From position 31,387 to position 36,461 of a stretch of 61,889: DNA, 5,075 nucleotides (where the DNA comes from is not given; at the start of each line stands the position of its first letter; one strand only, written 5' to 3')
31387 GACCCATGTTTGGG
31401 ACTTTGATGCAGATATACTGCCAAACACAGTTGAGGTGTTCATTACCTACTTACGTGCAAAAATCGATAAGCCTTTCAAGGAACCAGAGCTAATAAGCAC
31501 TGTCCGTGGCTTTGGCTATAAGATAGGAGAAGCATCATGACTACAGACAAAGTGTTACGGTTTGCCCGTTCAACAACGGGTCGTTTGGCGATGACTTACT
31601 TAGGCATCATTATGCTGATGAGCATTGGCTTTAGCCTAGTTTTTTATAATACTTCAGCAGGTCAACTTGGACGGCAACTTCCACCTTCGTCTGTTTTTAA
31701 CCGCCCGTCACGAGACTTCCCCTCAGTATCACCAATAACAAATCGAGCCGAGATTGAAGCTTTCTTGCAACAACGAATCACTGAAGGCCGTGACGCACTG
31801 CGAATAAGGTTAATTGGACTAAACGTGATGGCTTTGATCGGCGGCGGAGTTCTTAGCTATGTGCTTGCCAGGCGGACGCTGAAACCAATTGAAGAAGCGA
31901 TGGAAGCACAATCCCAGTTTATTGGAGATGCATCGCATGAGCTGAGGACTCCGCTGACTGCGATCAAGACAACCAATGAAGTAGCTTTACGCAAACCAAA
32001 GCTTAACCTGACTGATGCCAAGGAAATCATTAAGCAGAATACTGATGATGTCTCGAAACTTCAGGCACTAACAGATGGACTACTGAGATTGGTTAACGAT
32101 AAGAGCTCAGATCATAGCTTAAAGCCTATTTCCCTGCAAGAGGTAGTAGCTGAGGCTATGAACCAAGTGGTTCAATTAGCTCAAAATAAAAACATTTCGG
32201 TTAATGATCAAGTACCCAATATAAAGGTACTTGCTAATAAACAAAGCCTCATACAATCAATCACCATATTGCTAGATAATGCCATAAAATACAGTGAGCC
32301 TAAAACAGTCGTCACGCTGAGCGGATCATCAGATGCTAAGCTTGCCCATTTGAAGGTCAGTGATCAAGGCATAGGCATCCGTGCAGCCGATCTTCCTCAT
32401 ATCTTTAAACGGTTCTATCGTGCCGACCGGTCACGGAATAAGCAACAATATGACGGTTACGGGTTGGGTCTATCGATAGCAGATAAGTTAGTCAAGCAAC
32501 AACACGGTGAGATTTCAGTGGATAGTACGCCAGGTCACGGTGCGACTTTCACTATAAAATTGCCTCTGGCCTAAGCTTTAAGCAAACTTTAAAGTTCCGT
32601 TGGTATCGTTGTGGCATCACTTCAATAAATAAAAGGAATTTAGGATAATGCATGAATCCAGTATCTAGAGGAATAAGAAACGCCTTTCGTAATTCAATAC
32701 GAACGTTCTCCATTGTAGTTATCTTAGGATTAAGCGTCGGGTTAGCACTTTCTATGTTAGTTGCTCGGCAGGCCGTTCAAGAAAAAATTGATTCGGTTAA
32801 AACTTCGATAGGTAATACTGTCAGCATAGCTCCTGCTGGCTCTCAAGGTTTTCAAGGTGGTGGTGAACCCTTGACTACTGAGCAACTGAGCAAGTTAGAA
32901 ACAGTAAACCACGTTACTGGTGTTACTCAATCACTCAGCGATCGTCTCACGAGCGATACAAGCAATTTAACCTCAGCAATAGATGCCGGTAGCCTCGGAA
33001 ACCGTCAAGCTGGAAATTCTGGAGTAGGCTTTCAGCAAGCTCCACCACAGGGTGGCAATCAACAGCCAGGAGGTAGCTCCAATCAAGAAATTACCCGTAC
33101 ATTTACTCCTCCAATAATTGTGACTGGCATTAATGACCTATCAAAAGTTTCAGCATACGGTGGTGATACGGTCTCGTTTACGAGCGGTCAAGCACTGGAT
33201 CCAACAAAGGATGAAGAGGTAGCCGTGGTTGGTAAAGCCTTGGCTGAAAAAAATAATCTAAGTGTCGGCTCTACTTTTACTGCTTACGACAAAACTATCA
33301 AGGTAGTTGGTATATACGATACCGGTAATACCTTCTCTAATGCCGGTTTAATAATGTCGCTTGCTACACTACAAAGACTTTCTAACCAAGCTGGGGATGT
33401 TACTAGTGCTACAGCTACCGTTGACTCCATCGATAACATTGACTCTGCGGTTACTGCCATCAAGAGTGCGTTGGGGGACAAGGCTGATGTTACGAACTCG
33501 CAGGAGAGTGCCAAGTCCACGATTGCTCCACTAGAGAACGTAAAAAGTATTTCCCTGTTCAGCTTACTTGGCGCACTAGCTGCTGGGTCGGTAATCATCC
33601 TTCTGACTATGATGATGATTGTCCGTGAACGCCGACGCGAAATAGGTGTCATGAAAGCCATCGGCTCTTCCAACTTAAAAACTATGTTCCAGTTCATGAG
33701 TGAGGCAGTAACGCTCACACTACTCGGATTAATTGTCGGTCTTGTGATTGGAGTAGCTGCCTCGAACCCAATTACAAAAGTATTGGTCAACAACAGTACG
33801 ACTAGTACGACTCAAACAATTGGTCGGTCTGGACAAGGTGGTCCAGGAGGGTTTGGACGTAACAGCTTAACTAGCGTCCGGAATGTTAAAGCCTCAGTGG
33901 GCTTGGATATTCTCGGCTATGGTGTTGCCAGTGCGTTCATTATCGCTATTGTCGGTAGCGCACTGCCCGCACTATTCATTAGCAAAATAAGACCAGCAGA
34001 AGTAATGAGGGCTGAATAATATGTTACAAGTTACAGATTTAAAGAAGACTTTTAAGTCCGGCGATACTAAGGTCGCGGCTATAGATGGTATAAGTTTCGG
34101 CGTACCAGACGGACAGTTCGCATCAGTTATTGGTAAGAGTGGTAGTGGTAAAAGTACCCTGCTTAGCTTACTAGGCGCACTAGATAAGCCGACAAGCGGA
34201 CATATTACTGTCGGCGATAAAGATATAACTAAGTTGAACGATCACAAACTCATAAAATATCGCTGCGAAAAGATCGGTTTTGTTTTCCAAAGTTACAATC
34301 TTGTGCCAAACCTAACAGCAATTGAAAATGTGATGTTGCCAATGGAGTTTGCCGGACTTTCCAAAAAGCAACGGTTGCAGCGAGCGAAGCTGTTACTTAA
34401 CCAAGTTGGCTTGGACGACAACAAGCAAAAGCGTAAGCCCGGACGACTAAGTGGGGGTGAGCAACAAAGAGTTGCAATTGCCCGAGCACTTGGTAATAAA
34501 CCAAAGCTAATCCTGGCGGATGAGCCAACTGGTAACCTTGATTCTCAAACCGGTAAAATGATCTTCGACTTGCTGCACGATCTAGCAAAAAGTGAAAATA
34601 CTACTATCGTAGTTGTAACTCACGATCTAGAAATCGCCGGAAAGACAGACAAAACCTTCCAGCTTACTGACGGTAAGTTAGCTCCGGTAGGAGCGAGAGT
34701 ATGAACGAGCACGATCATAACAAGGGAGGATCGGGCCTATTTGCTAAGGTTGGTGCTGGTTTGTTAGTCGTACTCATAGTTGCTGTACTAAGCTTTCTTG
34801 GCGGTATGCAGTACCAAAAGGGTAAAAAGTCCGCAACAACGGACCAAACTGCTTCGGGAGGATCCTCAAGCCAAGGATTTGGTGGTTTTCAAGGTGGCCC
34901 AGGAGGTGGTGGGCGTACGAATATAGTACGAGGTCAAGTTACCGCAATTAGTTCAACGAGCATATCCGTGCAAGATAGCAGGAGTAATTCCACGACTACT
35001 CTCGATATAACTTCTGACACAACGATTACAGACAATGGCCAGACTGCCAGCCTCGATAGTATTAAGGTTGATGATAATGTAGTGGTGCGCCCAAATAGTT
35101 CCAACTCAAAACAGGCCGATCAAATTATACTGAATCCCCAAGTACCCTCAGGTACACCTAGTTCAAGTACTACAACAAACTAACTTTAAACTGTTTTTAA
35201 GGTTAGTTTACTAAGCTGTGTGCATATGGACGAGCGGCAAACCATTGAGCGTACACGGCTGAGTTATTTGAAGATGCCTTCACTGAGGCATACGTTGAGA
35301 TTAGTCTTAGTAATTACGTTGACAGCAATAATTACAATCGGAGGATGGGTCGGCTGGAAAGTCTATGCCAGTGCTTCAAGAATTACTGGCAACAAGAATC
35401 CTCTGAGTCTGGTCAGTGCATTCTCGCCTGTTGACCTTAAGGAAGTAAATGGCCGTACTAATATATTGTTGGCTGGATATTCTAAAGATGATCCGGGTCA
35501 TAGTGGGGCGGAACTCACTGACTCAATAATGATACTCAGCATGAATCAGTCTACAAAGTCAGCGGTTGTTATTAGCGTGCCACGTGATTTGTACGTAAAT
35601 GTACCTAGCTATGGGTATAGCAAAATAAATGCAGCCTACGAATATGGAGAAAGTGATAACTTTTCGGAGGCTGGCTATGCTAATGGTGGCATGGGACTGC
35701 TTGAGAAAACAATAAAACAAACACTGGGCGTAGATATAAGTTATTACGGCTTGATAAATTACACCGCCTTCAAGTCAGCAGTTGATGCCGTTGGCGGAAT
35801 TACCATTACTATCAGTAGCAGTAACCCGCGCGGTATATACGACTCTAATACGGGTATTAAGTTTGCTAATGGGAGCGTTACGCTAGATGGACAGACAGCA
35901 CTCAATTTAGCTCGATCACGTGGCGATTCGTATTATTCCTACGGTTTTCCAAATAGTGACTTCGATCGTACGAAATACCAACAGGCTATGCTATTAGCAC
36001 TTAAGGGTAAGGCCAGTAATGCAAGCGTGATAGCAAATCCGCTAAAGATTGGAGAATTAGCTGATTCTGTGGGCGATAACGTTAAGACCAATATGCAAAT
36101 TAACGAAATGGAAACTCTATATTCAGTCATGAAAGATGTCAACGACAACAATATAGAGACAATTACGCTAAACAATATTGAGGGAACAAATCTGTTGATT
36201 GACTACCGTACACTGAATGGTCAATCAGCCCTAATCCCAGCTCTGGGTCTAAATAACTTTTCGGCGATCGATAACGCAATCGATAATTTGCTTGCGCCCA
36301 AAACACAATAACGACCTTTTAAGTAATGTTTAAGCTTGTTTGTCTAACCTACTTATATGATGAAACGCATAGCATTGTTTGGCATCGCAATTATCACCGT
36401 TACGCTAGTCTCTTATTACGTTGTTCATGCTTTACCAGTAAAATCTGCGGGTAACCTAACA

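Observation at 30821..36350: Identical TTTAAR-N5-TTTAAR direct repeat, fixed 16-17 bp upstream of a TAnnnT hexamer, in every intergenic gap of the island TCS/ABC/LCP/bla block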

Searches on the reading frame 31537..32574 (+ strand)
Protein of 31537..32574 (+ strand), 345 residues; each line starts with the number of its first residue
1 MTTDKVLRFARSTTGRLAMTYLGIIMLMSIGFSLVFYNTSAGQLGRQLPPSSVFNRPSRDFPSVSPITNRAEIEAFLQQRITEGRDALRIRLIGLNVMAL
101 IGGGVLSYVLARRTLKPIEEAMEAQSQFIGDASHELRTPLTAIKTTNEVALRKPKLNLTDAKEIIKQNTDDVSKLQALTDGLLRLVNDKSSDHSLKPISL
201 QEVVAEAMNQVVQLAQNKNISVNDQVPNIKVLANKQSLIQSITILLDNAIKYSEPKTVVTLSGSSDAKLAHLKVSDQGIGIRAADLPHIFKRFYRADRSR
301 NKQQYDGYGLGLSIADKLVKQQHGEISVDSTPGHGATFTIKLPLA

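Call 4: search_protein_families(library=pfam, proteins=[window:31537-32574:+])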
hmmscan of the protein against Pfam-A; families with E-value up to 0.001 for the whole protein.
window:31537-32574:+ (345 aa): 3 families
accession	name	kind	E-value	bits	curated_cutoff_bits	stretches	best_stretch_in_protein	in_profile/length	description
PF02518.31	HATPase_c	-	1.4e-25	90.3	26.4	1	235-344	3-109/111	Histidine kinase-, DNA gyrase B-, and HSP90-like ATPase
PF00512.31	HisKA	-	2.7e-11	43.8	26.9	1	124-185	1-60/66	His Kinase A (phospho-acceptor) domain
PF14501.12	HATPase_c_5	-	7.3e-05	23.1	22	1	235-331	3-91/102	GHKL domain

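Call 52: search_protein_families(library=ncbifam, proteins=[window:31537-32574:+], max_evalue=0.00001)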
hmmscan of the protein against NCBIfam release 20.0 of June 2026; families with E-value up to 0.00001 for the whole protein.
window:31537-32574:+ (345 aa): 80 families (the best 25 are shown)
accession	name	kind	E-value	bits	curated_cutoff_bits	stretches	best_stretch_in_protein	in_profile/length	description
NF046044.1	PnpS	equivalog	9.8e-53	179.5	400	1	115-343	160-390/390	two-component system histidine kinase PnpS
NF041735.1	hist_kin_RppB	equivalog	1.8e-52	178.6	400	1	92-343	183-438/438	two-component system sensor histidine kinase RppB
TIGR02966.1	phoR_proteo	equivalog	4.2e-47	160.8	334.2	1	108-341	97-332/333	phosphate regulon sensor histidine kinase PhoR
TIGR01386.1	cztS_silS_copS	subfamily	3.8e-42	144.8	292.55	1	115-343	231-457/457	heavy metal sensor histidine kinase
NF033092.0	HK_WalK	equivalog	1.6e-40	139.3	725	1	123-344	370-594/594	cell wall metabolism sensor histidine kinase WalK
NF040691.1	MtrAB_MtrB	equivalog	2.9e-38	132.2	450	1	78-344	223-492/507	MtrAB system histidine kinase MtrB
NF041210.1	his_kin_PieS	equivalog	5.2e-36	124.6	850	1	118-344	243-470/474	two component system sensor histidine kinase PieS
NF008312.0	PRK11100.1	equivalog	1.8e-34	119.4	356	1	127-343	258-473/477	two-component system sensor histidine kinase CreC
NF033093.1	HK_VicK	exception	7.2e-34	117.2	680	1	125-343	209-434/448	cell wall metabolism sensor histidine kinase VicK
NF006800.0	PRK09303.1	equivalog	8e-34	117.2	342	1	116-344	142-377/383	histidine kinase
NF007007.0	PRK09470.1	equivalog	3.3e-31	108.7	486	1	116-344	236-459/463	envelope stress sensor histidine kinase CpxA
NF047874.1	MASE3_PAS_HK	subfamily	6e-31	107.9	560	1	112-344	385-625/655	MASE3 domain-containing sensor histidine kinase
NF053855.1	HisKinPhoRBctds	equivalog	2.4e-29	102.2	500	1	119-342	355-581/583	two-component system sensor histidine kinase PhoR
TIGR02956.1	TMAO_torS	equivalog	3.4e-29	101.6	676.5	1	118-344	457-682/967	TMAO reductase system sensor histidine kinase/response regulator TorS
NF045903.1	CuHisKinLciSLeg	equivalog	4e-29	102.1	700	1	115-342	129-356/357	copper-responsive two-component system sensor histidine kinase LciS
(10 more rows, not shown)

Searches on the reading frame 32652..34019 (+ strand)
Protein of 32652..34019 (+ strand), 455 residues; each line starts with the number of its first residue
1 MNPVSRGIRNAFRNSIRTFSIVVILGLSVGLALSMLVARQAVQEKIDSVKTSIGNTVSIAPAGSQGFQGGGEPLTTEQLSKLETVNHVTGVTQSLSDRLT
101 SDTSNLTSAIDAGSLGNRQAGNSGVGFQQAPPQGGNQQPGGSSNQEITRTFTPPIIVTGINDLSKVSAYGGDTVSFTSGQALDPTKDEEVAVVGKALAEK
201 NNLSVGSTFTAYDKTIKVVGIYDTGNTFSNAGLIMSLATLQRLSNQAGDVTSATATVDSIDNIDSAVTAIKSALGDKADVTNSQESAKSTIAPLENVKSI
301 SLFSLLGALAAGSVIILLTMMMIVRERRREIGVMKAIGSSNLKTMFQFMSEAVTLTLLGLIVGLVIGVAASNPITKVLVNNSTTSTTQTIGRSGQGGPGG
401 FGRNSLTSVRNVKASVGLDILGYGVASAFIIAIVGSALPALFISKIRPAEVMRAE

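Call 4: search_protein_families(library=pfam, proteins=[window:32652-34019:+])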
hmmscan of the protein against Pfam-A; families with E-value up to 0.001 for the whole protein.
window:32652-34019:+ (455 aa): 2 families
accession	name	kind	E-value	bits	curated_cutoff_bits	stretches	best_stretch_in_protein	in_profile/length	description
PF02687.27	FtsX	-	4.3e-16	59.5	25.5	1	304-447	3-119/120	FtsX-like permease C-terminal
PF12704.14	MacB_PCD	-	3.7e-08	34.3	27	1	22-272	5-206/207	MacB-like periplasmic core domain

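Call 18: find_related_loci(query=A1, collection=metagenome_contigs, flank=7000)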
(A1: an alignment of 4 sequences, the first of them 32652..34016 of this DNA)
Query A1 (455 aa) in metagenome_contigs; peptide patterns used: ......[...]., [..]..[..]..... (x = any residue, [..] = any of these).
600 stretches matched a pattern (row limit reached: there are more); 302 encode a relative of the query (tblastn E <= 1e-3); the best 80 are kept; 80 distinct loci.
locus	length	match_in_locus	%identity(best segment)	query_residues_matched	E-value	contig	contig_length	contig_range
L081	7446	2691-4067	87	1-455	0e+0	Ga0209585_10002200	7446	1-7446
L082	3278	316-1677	72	1-455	0e+0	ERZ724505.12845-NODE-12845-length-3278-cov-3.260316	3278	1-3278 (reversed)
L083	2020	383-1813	70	1-455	0e+0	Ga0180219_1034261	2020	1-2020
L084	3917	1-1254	74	38-455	0e+0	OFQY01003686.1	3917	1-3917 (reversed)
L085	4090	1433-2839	68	1-455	0e+0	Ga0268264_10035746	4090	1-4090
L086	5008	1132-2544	66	1-455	0e+0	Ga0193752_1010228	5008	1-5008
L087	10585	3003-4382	63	1-455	1e-179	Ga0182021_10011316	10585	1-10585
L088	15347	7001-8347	63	1-455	3e-174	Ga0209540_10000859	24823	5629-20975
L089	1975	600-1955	63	1-455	0e+0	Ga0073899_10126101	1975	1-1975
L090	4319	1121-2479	60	1-455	2e-174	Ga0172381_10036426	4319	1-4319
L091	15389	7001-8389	72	1-455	0e+0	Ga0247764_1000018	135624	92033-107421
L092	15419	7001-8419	58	1-455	4e-164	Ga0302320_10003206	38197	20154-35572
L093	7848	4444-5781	60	1-455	9e-163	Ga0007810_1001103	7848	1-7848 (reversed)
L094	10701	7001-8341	60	1-455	8e-162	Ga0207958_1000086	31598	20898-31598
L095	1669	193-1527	59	1-455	6e-176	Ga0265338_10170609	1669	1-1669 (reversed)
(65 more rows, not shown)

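Call 52: search_protein_families(library=ncbifam, proteins=[window:32652-34019:+], max_evalue=0.00001)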
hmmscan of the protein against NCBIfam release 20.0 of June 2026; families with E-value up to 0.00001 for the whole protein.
window:32652-34019:+ (455 aa): 5 families
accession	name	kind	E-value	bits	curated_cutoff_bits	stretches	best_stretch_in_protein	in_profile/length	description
TIGR02212.1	lolCE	equivalog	9.2e-16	57.8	362.45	1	212-378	180-346/411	lipoprotein-releasing ABC transporter permease subunit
TIGR03434.1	ADOP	subfamily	4.6e-10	38.2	622.3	1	182-385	553-765/803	ADOP family duplicated permease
NF038347.1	FtsX_Gpos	exception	2.2e-08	33.8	225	1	258-381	129-251/296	permease-like cell division protein FtsX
NF038346.1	FtsX_actino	exception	9.7e-08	31.7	250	1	278-391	160-274/308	permease-like cell division protein FtsX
NF008357.0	PRK11146.1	exception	1.1e-06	27.8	439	1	215-452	186-411/414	lipoprotein-releasing ABC transporter permease subunit LolE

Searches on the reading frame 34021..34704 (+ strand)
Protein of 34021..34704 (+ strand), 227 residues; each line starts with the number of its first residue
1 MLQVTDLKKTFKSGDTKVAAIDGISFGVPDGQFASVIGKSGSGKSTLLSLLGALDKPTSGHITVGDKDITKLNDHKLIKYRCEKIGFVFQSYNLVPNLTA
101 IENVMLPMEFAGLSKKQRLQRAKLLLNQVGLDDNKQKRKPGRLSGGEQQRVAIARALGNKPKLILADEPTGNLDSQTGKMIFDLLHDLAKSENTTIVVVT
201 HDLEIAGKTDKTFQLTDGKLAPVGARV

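Call 4: search_protein_families(library=pfam, proteins=[window:34021-34704:+])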
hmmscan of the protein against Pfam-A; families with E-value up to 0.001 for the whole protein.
window:34021-34704:+ (227 aa): 4 families
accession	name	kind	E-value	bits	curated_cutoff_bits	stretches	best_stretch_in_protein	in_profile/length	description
PF00005.33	ABC_tran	-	1.4e-34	120.1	25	1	22-170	2-136/137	ABC transporter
PF02463.25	SMC_N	-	1.2e-05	25.3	40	0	121-216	122-212/220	RecF/RecN/SMC N terminal domain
PF13304.12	AAA_21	-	9.7e-05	23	27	0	33-54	1-22/304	AAA domain, putative AbiEii toxin, Type IV TA system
PF13175.12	AAA_15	-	0.00025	21.2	32.1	0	36-89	28-83/374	AAA ATPase domain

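Call 52: search_protein_families(library=ncbifam, proteins=[window:34021-34704:+], max_evalue=0.00001)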
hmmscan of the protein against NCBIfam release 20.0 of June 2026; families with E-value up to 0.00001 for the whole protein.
window:34021-34704:+ (227 aa): 189 families (the best 25 are shown)
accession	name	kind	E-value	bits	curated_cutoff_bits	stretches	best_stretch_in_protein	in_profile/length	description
TIGR02211.1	LolD_lipo_ex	equivalog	8e-75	251.1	307.75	1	1-221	1-220/221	lipoprotein-releasing ABC transporter ATP-binding protein LolD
NF007826.0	PRK10535.1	equivalog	8.2e-66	222.6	966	1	2-220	5-221/648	macrolide ABC transporter ATP-binding protein/permease MacB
NF007879.0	PRK10584.1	equivalog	5.8e-64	215.9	336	1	2-221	7-225/228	putative ABC transporter ATP-binding protein YbbA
NF008639.0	PRK11629.1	equivalog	1.3e-62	211.3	360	1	1-221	6-225/234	lipoprotein-releasing ABC transporter ATP-binding protein LolD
NF038007.1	ABC_ATP_DarD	equivalog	1.6e-62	210.8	375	1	1-220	1-218/218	darobactin export ABC transporter ATP-binding protein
TIGR02673.1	FtsE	equivalog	1.6e-59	201.2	264.85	1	3-218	3-213/214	cell division ATP-binding protein FtsE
TIGR02982.1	heterocyst_DevA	subfamily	1.8e-59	201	295.8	1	2-220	2-219/220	ABC exporter ATP-binding subunit, DevA family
TIGR03608.1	L_ocin_972_ABC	subfamily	4.1e-59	199.5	254.85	1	7-214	4-205/206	putative bacteriocin export ABC transporter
TIGR02315.1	ABC_phnC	equivalog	2.9e-54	184.1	266.1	1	1-219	1-223/243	phosphonate ABC transporter ATP-binding protein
TIGR02314.1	ABC_MetN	equivalog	7.1e-54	183.1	499.7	1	1-208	1-206/343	methionine ABC transporter ATP-binding protein MetN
TIGR01186.1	proV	subfamily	8.9e-50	169.8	326.6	1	19-224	7-212/363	betaine/proline/choline family ABC transporter ATP-binding protein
TIGR04521.1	ECF_ATPase_2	equivalog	2.3e-49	167.9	330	1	3-221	2-224/279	energy-coupling factor transporter ATPase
NF040933.2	ABC_arch_GlcV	equivalog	7.7e-48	163.2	450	1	3-224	4-224/357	glucose ABC transporter ATP-binding protein GlcV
TIGR03265.1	PhnT2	equivalog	1.8e-47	162.3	457.7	1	2-206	5-198/353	putative 2-aminoethylphosphonate ABC transporter ATP-binding protein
NF008428.0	PRK11264.1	equivalog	5.8e-46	156.7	406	1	1-213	3-215/250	L-cystine ABC transporter ATP-binding protein TcyN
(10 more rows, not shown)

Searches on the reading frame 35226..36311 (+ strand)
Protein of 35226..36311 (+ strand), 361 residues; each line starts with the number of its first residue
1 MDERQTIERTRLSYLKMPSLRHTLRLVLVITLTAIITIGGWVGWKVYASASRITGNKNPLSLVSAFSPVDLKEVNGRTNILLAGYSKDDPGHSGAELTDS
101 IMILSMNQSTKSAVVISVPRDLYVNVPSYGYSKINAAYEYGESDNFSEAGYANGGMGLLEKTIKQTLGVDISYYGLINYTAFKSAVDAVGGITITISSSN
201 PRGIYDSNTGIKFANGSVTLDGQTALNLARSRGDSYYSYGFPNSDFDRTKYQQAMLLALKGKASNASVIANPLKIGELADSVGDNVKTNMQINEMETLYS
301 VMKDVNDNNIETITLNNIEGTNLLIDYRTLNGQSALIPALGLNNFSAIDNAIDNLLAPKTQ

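Call 4: search_protein_families(library=pfam, proteins=[window:35226-36311:+])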
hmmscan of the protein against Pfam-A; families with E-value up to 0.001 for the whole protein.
window:35226-36311:+ (361 aa): 1 family
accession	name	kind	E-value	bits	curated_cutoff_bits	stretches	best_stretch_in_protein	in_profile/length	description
PF03816.19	LytR_cpsA_psr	-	6e-33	114.6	24.6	1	98-263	2-148/150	LytR_cpsA_psr family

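Call 52: search_protein_families(library=ncbifam, proteins=[window:35226-36311:+], max_evalue=0.00001)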
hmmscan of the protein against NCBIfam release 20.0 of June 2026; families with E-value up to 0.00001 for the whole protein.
window:35226-36311:+ (361 aa): 4 families
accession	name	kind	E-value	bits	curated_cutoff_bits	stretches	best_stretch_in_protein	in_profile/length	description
NF006897.1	PRK09379.1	equivalog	3.7e-29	101.9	441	1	24-315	5-266/298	polyisoprenyl-teichoic acid--peptidoglycan teichoic acid transferase TagU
TIGR00350.1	lytR_cpsA_psr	domain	4e-28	98.6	62.3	1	98-263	3-150/152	LCP family glycopolymer transferase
NF051849.1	LCP_trans_Cps2A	equivalog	1.3e-20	74.1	650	1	99-321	242-438/477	LCP family glycopolymer transferase CpsA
NF047591.1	ligase_LytR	equivalog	1.2e-19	70.8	450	1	26-337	8-298/336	glycopolymer--peptidoglycan transferase LytR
